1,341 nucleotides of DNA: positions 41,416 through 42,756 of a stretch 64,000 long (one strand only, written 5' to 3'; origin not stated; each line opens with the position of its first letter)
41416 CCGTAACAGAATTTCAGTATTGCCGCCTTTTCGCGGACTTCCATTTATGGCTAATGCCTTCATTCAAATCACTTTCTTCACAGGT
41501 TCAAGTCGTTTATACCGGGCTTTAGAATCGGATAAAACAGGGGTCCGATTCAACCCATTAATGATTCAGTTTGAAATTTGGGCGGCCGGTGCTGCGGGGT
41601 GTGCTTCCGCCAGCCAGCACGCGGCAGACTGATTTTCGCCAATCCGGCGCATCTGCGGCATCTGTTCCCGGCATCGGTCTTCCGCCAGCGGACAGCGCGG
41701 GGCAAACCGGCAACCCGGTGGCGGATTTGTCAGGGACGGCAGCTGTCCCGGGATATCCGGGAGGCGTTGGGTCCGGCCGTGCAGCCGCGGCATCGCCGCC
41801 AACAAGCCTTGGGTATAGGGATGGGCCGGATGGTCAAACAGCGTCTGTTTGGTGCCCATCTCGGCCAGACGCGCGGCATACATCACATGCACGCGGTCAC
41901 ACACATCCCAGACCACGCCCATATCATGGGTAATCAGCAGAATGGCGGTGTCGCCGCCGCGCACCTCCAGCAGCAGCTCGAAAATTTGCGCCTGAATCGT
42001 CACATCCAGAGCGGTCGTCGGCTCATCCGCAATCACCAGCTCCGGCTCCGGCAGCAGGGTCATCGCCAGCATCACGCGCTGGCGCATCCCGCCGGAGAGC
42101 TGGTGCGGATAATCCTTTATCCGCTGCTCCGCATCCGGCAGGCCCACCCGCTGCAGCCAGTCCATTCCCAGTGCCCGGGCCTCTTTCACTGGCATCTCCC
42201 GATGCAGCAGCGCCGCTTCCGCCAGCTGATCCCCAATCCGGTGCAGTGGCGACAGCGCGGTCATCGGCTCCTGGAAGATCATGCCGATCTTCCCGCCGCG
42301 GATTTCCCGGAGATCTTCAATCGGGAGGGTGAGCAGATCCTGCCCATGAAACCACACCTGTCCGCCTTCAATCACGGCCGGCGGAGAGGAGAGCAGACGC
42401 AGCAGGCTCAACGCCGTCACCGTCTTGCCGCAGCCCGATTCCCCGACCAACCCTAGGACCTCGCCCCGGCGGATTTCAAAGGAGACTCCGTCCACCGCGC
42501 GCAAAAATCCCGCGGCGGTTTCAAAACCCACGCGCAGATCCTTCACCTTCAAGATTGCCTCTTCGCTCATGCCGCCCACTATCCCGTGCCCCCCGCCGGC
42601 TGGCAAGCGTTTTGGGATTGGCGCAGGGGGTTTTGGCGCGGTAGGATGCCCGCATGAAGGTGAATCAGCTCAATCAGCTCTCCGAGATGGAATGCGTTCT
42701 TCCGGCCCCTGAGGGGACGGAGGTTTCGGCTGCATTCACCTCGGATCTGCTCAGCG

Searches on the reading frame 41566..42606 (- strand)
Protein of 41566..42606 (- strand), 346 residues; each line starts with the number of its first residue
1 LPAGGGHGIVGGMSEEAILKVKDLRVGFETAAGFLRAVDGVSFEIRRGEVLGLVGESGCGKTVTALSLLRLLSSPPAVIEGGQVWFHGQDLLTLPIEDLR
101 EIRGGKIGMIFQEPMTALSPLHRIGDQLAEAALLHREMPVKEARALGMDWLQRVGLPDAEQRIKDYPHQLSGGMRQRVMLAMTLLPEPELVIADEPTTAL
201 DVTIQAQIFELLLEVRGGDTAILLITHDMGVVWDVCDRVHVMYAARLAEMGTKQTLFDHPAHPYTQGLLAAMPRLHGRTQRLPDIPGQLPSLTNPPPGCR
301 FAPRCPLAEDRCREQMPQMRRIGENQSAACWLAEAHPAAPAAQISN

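Call 91: search_protein_families(library=pfam, proteins=[window:41566-42606:-], max_evalue=0.0001)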
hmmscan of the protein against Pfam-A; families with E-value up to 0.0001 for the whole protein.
window:41566-42606:- (346 aa): 3 families
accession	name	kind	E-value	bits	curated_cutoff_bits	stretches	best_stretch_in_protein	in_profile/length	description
PF00005.33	ABC_tran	-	1.7e-28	100.3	25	1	39-198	2-137/137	ABC transporter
PF08352.17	oligo_HPY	-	2.4e-22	79.5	27.1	1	249-312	2-65/65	Oligopeptide/dipeptide transporter, C-terminal region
PF13304.12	AAA_21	-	2.4e-06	28.3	27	1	162-231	230-302/304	AAA domain, putative AbiEii toxin, Type IV TA system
